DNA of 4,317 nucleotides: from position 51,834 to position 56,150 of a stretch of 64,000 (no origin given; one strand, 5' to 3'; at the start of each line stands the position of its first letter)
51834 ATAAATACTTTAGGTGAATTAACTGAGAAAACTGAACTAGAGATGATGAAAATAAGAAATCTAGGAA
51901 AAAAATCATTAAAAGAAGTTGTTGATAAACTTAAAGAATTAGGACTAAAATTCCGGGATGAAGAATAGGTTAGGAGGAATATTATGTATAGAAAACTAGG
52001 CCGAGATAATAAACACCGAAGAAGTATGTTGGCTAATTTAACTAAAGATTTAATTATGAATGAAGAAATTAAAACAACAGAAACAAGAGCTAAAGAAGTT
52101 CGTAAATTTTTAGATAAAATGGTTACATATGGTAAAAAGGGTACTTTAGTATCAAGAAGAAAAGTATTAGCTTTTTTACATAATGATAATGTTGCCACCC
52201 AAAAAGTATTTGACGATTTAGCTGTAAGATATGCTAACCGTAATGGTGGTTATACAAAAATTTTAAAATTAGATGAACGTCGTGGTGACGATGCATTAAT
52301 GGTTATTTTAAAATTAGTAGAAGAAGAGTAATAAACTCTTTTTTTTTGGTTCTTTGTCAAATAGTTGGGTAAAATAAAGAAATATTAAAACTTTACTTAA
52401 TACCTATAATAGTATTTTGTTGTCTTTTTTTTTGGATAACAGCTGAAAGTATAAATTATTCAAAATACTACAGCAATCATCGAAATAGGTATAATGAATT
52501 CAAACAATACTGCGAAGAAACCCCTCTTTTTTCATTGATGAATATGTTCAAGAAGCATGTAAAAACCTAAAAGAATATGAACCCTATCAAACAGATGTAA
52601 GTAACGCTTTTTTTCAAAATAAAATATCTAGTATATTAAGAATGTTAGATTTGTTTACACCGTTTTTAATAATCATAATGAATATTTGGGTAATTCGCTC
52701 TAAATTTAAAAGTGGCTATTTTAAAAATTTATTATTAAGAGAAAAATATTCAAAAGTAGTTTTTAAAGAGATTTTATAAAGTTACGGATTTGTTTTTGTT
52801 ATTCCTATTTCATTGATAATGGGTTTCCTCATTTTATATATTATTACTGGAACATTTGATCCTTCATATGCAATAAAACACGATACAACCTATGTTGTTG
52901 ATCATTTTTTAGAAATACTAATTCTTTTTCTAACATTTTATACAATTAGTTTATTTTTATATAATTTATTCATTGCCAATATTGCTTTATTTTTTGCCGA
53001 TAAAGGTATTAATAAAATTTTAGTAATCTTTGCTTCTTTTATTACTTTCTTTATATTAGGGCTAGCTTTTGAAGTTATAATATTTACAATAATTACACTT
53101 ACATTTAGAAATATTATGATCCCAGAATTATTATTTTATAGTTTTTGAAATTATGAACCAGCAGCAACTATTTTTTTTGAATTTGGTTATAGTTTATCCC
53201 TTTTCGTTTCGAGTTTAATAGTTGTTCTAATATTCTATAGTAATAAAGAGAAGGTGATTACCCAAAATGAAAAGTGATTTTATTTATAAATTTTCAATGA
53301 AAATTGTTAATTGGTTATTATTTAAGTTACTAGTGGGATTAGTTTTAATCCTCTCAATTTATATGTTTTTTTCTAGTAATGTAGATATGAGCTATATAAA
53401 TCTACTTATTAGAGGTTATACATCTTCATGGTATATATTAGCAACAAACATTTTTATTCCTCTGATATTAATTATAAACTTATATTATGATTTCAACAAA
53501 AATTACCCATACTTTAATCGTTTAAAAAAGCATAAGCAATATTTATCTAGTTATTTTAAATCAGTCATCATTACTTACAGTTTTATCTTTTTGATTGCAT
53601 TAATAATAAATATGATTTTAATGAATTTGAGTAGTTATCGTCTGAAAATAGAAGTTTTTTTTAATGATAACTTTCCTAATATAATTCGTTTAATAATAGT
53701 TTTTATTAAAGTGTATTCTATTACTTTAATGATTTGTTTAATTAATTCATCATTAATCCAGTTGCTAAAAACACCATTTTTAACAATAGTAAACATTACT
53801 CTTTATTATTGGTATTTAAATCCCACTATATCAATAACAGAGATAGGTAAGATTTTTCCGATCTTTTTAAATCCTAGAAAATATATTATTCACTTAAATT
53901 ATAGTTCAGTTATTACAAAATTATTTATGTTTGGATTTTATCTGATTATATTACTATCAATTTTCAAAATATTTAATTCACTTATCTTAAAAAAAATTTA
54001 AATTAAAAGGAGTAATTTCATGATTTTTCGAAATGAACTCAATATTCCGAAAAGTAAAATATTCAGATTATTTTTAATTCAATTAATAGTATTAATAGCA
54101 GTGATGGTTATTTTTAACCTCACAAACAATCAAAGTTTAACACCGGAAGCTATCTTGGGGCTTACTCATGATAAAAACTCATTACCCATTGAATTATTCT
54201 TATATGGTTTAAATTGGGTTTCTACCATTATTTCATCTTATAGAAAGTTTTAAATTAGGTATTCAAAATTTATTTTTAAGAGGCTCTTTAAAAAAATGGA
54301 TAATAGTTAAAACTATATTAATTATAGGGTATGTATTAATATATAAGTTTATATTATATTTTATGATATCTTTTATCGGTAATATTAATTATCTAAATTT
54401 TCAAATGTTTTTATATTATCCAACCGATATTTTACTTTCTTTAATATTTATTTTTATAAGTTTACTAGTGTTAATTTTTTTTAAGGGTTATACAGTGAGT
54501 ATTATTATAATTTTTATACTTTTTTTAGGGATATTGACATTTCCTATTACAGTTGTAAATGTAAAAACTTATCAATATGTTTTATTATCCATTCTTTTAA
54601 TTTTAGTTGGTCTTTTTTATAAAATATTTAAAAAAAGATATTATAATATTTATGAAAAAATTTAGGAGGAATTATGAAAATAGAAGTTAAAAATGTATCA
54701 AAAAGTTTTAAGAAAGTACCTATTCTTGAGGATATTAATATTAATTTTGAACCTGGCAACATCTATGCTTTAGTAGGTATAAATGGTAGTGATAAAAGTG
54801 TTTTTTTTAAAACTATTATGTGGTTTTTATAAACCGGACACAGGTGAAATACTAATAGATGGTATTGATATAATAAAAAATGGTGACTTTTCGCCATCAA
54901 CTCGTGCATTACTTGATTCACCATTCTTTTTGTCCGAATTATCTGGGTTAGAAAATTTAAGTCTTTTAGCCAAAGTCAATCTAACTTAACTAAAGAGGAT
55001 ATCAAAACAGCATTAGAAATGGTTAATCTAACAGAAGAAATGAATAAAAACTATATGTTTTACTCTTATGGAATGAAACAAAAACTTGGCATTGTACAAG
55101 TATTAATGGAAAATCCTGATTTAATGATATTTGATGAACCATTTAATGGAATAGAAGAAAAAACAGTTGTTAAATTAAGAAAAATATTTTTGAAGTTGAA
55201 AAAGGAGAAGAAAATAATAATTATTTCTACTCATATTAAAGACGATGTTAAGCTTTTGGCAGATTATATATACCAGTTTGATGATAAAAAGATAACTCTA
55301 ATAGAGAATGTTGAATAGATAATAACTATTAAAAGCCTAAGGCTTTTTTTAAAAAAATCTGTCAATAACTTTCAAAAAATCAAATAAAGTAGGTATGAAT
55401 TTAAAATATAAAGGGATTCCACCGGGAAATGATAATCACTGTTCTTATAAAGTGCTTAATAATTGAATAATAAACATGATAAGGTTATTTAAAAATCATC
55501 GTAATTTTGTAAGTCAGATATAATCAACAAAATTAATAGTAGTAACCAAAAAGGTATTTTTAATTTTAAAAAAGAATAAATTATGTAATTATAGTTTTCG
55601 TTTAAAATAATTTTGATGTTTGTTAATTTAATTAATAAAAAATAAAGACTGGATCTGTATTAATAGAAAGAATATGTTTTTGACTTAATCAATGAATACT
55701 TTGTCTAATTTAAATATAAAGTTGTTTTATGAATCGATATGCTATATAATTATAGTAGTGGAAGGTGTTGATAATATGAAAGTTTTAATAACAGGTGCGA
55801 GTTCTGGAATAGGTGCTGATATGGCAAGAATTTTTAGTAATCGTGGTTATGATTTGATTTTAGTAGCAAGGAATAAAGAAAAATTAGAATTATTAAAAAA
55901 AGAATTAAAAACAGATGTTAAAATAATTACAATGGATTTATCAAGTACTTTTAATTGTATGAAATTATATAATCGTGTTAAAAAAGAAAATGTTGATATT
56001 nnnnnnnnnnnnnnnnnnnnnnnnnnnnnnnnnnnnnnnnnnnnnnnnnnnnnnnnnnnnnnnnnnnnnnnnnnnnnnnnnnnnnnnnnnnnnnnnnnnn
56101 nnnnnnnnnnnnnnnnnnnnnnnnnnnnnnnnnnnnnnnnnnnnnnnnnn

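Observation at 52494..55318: Decayed ABC-transporter locus (permease and ATPase pseudogenes) immediately downstream of rplQ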

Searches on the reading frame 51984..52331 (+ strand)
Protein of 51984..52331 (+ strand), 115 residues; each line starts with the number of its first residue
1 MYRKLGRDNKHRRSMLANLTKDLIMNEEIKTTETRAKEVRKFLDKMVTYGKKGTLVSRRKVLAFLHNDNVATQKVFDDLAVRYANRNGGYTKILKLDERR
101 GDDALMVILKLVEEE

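Call 9: find_encoding_contigs(protein=window:51984-52331:+, flank=10000, max_places=10)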
Protein window:51984-52331:+ (115 aa): 7 contigs read that carry it; 6 places shown.
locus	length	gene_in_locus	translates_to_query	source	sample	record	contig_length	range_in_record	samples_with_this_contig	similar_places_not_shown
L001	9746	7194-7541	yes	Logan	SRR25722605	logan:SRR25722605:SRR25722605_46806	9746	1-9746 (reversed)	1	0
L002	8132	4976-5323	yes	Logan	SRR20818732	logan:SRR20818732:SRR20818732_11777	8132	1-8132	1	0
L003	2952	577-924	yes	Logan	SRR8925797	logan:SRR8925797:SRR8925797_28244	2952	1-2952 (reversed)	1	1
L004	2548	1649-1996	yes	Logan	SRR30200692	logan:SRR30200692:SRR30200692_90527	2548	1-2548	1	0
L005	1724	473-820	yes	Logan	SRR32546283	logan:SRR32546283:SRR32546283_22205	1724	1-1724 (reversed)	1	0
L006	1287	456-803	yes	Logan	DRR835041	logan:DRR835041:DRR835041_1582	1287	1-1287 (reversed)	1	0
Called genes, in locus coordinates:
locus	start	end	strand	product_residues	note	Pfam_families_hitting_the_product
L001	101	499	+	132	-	PF00410:Ribosomal_S8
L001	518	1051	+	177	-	PF00347:Ribosomal_L6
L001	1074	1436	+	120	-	PF00861:Ribosomal_L18p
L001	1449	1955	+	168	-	PF00333:Ribosomal_S5, PF03719:Ribosomal_S5_C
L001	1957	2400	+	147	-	PF00828:Ribosomal_L27A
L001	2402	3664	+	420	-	PF00344:SecY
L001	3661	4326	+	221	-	PF00406:ADK, PF13207:AAA_17, PF05191:ADK_lid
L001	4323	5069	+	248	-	PF00557:Peptidase_M24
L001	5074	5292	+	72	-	PF01176:eIF-1a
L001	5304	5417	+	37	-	PF00444:Ribosomal_L36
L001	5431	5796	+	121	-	PF00416:Ribosomal_S13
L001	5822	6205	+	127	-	PF00411:Ribosomal_S11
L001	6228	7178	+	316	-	PF01193:RNA_pol_L, PF01000:RNA_pol_A_bac, PF03118:RNA_pol_A_CTD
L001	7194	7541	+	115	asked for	PF01196:Ribosomal_L17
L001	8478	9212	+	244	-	-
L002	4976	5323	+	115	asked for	PF01196:Ribosomal_L17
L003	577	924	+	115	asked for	PF01196:Ribosomal_L17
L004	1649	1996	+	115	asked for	PF01196:Ribosomal_L17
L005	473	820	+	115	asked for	PF01196:Ribosomal_L17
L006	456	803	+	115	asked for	PF01196:Ribosomal_L17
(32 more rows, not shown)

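Call 13: find_related_loci(query=window:51984-52331:+, collection=genome_contigs, flank=10000)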
Query window:51984-52331:+ (115 aa) in genome_contigs; peptide patterns used: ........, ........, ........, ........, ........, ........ (x = any residue, [..] = any of these).
600 stretches matched a pattern (row limit reached: there are more); 583 encode a relative of the query (tblastn E <= 1e-3); the best 80 are kept; 80 distinct loci.
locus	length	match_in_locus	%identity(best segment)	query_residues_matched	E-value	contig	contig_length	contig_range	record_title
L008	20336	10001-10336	90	1-112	5e-63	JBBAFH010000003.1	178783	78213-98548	MAG: Bacilli bacterium isolate SO_2017_LW2_38 scaffold_136_c1_LW138R_2017, whole genome shotgun sequence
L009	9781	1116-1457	85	2-115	4e-61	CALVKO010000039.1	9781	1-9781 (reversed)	MAG: uncultured Bacilli bacterium isolate BRZ_EG__bin97 genome assembly, contig: BRZ_EG__NODE_9890_length_9781_cov_18.39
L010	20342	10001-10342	83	2-115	7e-61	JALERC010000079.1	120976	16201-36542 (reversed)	MAG: Mycoplasmatota bacterium isolate SUG259 k141_4631497, whole genome shotgun sequence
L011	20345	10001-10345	83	1-115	2e-60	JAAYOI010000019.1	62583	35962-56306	MAG: Mollicutes bacterium isolate AS21ysBPME_343 31269_AS21, whole genome shotgun sequence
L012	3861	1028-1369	83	2-115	3e-60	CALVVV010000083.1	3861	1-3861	MAG: uncultured Bacilli bacterium isolate BRZ_FP__bin56 genome assembly, contig: BRZ_FP__NODE_32121_length_3861_cov_7.31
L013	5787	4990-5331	82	2-115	1e-59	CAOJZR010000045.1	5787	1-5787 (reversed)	MAG TPA_asm: uncultured Firmicutes bacterium isolate SRR17684621_bin.58_metawrap_v1.3_MAG genome assembly, contig: NODE.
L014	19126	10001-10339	84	1-113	2e-59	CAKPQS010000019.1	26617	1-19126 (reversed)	MAG: uncultured Bacilli bacterium isolate REFINED_METABAT215_TOP10_CONTIGS_1500_ASSEMBLY_K77_MERGED__Hadza_PheChl_Fiber-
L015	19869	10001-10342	82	2-115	2e-59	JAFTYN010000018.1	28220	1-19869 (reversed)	MAG: Bacilli bacterium isolate RGIG4266 Roe_deer_Colon.Co__c94597, whole genome shotgun sequence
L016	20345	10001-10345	82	1-115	3e-59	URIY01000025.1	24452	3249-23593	uncultured Tenericutes bacterium isolate UMGS1045 genome assembly, contig: NODE_1362_length_24452_cov_20.774276, whole g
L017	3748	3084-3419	82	2-113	3e-59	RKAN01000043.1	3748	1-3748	MAG: bacterium isolate UBG175 contig1409836, whole genome shotgun sequence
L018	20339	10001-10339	81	1-113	1e-58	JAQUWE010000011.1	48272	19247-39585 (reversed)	MAG: Bacilli bacterium isolate STD2_183 NODE_2461_length_48272_cov_5.334178_Sandtown_D2, whole genome shotgun sequence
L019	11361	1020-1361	82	2-115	6e-59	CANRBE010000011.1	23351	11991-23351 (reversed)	MAG: uncultured Bacilli bacterium isolate Lapin-028__bin9 genome assembly, contig: Lapin-028__NODE_2371_length_23351_cov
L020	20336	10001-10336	84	2-113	7e-59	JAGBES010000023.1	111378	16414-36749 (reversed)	MAG: Bacilli bacterium isolate RGIG9051 Water_deer_Rectum-4__c1830, whole genome shotgun sequence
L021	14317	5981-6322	82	2-115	2e-59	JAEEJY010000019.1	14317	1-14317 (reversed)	MAG: Bacillales bacterium isolate Tb.RUG.180 k141_5314932_flag=0_multi=146.2143_len=14317, whole genome shotgun sequence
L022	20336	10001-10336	83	2-113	2e-58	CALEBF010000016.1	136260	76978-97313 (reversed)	MAG TPA_asm: uncultured Tenericutes bacterium isolate ERR912064_bin.89_CONCOCT_v1.1_MAG genome assembly, contig: ERZ8271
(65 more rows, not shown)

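Call 65: search_protein_families(library=ncbifam, max_evalue=1e-20, proteins=[L022:13303-13932:+])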
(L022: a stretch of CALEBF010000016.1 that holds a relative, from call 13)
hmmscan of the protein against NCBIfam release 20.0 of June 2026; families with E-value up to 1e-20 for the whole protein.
L022:13303-13932:+ (210 aa): 79 families (the best 25 are shown)
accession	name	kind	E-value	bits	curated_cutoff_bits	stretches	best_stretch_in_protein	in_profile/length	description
TIGR03740.1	galliderm_ABC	subfamily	2.8e-52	177.6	309.75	1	4-208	2-203/223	lantibiotic protection ABC transporter ATP-binding subunit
TIGR01188.1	drrA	subfamily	3.9e-42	144.6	312.45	1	10-207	1-202/302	daunorubicin resistance ABC transporter, ATP-binding protein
TIGR03522.1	GldA_ABC_ATP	equivalog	3.4e-39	135.1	402.6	1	1-206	1-209/301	gliding motility-associated ABC transporter ATP-binding subunit GldA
NF047568.1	PSM_export_PmtC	equivalog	2.8e-34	118.9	375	1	4-207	2-198/290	phenol-soluble modulin export ABC transporter ATP-binding protein PmtC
NF010060.0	PRK13537.1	equivalog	7.4e-34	117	521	1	2-205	15-222/314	nodulation factor ABC transporter ATP-binding protein NodI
NF000355.4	ribo_prot_ABC_F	equivalog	3.2e-33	115.3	380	1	1-209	1-194/499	ribosomal protection-like ABC-F family protein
TIGR03608.1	L_ocin_972_ABC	subfamily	6.9e-33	113.8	254.85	1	5-199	1-203/206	putative bacteriocin export ABC transporter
NF043075.1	MMSYN1_0197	equivalog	7.9e-33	113.8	550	1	3-210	3-214/341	spermidine/putrescine ABC transporter ATP-binding protein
TIGR01189.1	ccmA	equivalog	3.2e-32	111.8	131.6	1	5-190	3-188/198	heme ABC exporter ATP-binding protein CcmA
NF010061.0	PRK13538.1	equivalog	1e-31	110.1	195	1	3-188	6-192/211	cytochrome c biogenesis heme-transporting ATPase CcmA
NF006987.0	PRK09452.1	equivalog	1.7e-31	109.3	482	1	3-208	18-227/378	spermidine/putrescine ABC transporter ATP-binding protein PotA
TIGR02673.1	FtsE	equivalog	1.2e-30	106.8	264.85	1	3-203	2-211/214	cell division ATP-binding protein FtsE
TIGR04406.1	LPS_export_lptB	equivalog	2.4e-30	105.6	240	1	4-206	3-212/239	LPS export ABC transporter ATP-binding protein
TIGR04521.1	ECF_ATPase_2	equivalog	5.1e-30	104.5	330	0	103-207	117-223/279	energy-coupling factor transporter ATPase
NF010059.0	PRK13536.1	equivalog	8.5e-30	103.6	549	1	2-205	43-250/342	nodulation factor ABC transporter ATP-binding protein NodI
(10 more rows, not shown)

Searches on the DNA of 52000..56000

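Call 74: search_rna_families(source=window, start=52000, end=56000, threshold=evalue, max_evalue=0.1)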
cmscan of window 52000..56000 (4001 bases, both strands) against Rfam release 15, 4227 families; matches with E-value up to 0.1: 0.
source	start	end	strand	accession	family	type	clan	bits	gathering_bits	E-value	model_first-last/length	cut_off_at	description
